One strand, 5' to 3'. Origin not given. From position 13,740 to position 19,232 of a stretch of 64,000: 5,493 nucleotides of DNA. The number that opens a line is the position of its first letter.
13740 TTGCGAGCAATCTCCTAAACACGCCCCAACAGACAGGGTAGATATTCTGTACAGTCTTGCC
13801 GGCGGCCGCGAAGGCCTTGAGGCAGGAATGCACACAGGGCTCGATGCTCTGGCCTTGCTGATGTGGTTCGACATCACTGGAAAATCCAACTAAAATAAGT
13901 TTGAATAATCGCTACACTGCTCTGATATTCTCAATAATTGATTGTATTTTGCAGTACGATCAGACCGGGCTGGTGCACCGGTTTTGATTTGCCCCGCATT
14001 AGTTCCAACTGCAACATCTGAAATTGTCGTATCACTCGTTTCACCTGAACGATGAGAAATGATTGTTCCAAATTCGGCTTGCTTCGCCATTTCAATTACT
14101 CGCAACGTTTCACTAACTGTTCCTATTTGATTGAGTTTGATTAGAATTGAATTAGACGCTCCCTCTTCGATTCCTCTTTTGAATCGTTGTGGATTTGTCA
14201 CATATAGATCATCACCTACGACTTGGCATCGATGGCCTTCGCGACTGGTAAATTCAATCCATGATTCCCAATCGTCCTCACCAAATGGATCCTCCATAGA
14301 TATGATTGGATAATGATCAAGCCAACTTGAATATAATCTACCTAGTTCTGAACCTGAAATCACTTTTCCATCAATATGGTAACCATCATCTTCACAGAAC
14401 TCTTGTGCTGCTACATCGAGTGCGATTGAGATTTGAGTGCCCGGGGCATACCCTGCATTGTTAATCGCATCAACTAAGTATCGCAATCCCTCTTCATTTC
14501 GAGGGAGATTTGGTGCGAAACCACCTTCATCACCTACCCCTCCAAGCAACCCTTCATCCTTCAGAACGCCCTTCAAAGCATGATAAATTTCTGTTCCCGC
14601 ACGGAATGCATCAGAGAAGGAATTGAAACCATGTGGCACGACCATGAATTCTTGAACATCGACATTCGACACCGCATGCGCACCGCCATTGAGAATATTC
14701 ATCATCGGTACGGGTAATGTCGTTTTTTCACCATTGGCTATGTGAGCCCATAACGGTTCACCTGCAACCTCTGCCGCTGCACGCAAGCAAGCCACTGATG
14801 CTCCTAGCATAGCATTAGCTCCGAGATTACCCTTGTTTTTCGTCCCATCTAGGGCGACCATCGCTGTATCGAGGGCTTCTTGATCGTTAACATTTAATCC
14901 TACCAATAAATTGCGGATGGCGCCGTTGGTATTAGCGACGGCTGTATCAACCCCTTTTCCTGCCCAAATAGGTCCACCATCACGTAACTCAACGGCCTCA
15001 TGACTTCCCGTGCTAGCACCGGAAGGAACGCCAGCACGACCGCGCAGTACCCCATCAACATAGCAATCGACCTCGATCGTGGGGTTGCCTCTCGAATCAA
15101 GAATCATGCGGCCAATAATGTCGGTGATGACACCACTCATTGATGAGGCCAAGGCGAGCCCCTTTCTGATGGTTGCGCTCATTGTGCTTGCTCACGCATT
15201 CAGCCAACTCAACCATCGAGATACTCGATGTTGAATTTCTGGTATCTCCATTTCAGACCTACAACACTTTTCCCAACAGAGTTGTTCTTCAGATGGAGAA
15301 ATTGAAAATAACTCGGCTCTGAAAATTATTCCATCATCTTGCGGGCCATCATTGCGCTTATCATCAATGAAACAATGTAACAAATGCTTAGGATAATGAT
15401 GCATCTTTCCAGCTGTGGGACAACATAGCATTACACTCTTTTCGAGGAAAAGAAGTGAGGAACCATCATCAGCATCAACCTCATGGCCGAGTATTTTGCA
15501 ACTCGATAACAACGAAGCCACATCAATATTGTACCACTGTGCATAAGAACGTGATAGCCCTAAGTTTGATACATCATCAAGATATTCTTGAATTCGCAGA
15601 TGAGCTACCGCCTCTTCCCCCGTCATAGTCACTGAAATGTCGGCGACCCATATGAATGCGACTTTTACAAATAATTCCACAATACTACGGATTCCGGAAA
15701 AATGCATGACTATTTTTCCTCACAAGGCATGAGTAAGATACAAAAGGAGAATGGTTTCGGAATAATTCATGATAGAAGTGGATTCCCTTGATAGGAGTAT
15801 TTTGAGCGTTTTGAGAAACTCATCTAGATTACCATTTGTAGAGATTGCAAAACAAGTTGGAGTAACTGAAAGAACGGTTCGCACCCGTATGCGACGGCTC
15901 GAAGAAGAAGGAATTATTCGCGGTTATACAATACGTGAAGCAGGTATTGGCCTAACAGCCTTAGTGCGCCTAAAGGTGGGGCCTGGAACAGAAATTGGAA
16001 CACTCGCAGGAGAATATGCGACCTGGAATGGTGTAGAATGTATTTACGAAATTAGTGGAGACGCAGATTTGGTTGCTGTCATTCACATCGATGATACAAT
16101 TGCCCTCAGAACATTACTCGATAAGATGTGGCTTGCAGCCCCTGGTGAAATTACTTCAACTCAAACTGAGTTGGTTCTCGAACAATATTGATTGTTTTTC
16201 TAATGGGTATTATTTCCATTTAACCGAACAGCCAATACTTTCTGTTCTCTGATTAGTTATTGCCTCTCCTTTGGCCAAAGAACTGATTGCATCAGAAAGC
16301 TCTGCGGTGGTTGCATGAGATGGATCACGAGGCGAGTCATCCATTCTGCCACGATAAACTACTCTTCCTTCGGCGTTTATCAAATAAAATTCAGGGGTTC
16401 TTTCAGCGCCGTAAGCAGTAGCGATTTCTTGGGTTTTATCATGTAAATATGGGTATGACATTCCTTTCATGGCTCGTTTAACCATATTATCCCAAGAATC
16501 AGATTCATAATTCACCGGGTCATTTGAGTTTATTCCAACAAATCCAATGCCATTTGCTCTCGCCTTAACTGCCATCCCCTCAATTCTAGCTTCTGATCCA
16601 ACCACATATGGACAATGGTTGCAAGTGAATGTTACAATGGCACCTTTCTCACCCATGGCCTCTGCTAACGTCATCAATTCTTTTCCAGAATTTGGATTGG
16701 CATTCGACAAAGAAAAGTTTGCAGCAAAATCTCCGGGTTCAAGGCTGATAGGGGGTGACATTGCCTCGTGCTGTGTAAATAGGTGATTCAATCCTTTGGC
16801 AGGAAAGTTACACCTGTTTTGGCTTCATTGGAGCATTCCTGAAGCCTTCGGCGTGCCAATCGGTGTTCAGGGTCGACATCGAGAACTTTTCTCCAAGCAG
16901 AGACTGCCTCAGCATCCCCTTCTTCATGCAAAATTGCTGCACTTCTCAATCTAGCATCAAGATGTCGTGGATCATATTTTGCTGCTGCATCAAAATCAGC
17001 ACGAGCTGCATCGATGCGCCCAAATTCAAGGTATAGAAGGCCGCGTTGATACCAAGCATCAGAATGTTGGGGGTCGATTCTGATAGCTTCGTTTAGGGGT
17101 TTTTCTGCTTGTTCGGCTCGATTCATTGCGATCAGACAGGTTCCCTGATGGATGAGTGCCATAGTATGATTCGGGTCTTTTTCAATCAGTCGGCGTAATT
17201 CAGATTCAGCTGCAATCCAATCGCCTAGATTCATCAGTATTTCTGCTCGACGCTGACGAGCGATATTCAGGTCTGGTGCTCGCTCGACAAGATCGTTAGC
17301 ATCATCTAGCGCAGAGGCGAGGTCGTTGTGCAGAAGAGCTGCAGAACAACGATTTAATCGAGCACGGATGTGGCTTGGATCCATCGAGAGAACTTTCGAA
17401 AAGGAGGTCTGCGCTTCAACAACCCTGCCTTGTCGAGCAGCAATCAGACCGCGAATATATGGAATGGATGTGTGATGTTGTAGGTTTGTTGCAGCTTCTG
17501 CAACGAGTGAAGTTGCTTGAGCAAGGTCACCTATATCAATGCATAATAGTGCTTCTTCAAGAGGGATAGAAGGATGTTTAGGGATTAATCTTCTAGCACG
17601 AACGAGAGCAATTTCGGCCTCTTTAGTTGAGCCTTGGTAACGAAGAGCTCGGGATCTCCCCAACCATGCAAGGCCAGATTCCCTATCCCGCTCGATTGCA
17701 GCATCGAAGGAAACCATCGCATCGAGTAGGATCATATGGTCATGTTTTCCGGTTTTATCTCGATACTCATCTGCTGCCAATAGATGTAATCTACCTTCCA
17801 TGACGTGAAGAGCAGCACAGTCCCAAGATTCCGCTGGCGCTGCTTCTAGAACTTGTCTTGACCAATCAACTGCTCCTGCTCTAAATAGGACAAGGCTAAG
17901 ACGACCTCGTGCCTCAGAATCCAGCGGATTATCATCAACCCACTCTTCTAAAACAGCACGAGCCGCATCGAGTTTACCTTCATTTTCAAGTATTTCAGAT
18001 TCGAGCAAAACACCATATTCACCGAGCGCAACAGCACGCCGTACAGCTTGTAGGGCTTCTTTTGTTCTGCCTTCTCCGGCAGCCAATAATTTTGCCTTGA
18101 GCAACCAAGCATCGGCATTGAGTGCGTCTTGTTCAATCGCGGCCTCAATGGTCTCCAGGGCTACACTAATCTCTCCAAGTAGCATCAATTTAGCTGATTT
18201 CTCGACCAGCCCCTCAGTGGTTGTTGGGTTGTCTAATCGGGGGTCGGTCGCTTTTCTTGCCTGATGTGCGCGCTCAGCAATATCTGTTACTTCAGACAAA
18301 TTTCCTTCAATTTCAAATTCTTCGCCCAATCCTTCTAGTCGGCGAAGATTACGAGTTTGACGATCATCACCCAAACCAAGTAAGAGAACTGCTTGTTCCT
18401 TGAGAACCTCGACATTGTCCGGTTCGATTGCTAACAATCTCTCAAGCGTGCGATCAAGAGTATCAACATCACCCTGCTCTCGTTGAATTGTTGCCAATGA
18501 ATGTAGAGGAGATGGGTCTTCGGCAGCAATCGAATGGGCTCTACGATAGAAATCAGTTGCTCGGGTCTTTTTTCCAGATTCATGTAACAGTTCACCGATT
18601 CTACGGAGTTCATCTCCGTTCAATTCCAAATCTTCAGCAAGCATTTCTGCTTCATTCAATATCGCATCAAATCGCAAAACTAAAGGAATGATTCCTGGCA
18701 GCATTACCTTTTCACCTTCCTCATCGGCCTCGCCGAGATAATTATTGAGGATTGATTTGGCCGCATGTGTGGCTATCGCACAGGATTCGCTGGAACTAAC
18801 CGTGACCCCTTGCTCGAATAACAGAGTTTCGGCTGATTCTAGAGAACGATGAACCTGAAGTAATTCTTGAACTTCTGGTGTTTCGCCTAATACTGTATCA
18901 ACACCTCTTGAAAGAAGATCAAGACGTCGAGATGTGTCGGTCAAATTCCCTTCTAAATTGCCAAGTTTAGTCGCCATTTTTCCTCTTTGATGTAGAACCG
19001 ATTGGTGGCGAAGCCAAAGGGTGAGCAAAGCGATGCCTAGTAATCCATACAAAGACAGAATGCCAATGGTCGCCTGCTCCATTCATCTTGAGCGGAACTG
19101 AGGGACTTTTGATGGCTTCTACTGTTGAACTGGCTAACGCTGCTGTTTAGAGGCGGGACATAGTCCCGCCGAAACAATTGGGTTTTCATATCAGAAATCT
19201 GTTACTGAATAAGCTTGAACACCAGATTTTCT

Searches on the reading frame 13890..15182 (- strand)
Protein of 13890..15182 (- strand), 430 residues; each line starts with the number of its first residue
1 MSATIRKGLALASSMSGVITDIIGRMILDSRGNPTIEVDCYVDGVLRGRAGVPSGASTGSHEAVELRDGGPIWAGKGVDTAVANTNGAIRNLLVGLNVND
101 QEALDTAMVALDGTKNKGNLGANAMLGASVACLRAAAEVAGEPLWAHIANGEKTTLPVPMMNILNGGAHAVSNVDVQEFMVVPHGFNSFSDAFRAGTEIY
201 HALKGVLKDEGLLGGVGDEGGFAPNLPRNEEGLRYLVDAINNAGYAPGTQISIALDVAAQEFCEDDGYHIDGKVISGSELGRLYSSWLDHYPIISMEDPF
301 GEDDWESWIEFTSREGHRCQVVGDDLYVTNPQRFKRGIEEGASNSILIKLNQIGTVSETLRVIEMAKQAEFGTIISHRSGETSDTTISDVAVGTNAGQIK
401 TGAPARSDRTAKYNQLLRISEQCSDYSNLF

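Call 17: search_protein_families(library=pfam, proteins=[window:13890-15182:-], max_evalue=0.0001)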
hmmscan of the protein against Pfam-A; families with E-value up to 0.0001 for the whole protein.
window:13890-15182:- (430 aa): 3 families
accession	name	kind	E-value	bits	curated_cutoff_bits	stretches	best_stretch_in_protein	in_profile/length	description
PF00113.28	Enolase_C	-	3.8e-111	371.5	21.5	1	154-425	2-283/296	Enolase, C-terminal TIM barrel domain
PF03952.21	Enolase_N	-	4.3e-47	160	35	1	19-148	1-131/131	Enolase, N-terminal domain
PF13378.12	MR_MLE_C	-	4.6e-06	26.9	29.4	1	288-373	67-150/219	Enolase C-terminal domain-like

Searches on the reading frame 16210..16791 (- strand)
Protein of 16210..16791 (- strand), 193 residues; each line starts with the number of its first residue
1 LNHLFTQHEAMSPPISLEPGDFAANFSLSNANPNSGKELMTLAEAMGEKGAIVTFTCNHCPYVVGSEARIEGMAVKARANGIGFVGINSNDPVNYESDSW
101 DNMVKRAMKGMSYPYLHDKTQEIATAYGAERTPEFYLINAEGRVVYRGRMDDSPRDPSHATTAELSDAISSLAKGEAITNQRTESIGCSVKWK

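Call 16: search_protein_families(library=pfam, proteins=[window:16210-16791:-], max_evalue=0.0001)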
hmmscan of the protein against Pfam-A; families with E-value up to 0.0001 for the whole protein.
window:16210-16791:- (193 aa): 2 families
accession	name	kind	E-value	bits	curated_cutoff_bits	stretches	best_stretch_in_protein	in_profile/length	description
PF08534.16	Redoxin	-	5e-15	56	26.6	1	23-160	6-144/148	Redoxin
PF00578.27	AhpC-TSA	-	1.2e-12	48.3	26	1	20-146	2-123/124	AhpC/TSA family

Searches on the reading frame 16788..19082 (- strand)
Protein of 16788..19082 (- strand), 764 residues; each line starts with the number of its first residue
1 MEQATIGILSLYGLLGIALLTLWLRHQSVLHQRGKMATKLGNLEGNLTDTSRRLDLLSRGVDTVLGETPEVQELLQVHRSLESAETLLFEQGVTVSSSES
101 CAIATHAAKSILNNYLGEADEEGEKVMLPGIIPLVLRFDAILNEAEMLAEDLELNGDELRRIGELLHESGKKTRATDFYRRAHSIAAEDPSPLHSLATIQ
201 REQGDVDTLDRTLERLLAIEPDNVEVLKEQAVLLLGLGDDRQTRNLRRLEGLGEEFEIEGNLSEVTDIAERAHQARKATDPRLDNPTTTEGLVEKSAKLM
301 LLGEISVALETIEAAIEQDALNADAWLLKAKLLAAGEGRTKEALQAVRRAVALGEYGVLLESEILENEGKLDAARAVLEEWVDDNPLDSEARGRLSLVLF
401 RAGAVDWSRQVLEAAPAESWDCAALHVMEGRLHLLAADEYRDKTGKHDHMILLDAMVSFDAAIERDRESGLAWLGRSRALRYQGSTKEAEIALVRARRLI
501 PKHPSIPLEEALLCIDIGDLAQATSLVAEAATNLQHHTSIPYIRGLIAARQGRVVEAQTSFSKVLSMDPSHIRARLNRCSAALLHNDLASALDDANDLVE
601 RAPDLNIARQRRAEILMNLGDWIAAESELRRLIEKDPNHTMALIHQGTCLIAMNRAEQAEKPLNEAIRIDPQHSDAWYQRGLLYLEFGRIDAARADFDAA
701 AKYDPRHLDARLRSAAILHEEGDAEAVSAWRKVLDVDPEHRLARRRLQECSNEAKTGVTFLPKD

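Call 16: search_protein_families(library=pfam, proteins=[window:16788-19082:-], max_evalue=0.0001)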
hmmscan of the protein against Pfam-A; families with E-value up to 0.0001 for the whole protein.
window:16788-19082:- (764 aa): 18 families
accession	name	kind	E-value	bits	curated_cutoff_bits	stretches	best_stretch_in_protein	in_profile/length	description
PF13432.12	TPR_16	-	1e-34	119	32.7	2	302-355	10-62/65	Tetratricopeptide repeat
PF14559.12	TPR_19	-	2.5e-28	98.6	25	1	619-677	4-62/68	Tetratricopeptide repeat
PF07719.23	TPR_2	-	1.6e-27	93.7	27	1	675-707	2-34/34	Tetratricopeptide repeat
PF13428.12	TPR_14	-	3.2e-27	92.7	23.5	0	608-645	3-40/44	Tetratricopeptide repeat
PF13431.12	TPR_17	-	9.4e-27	91.5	24.4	1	664-695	3-34/34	Tetratricopeptide repeat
PF13181.12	TPR_8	-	5e-22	76.6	25.7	0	675-707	2-34/34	Tetratricopeptide repeat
PF00515.34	TPR_1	-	2.2e-20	72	27.8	0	675-707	2-34/34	Tetratricopeptide repeat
PF13174.12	TPR_6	-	3.8e-16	59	26.3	0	675-705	1-31/33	Tetratricopeptide repeat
PF23914.1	TPR_CcmH_CycH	-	3e-13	50.3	42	0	471-568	51-151/158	Cytochrome c-type biogenesis protein H TPR domain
PF13414.12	TPR_11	-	4.5e-12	45.9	26.8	0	653-686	7-40/42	TPR repeat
PF13371.12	TPR_9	-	8.8e-12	45.3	35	1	651-712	6-67/73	Tetratricopeptide repeat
PF25062.1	ARM_TT21_N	-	4.5e-11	43.3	40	0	627-726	87-186/222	Tetratricopeptide repeat protein 21 N-terminal ARM repeat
PF13176.12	TPR_7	-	4.3e-07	30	27.9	0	193-222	2-31/36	Tetratricopeptide repeat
PF12895.13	ANAPC3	-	1.5e-06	28.8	27.2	0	631-695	14-77/82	Anaphase-promoting complex, cyclosome, subunit 3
PF13424.12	TPR_12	-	2.7e-06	27.9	30.1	0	611-671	8-76/77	Tetratricopeptide repeat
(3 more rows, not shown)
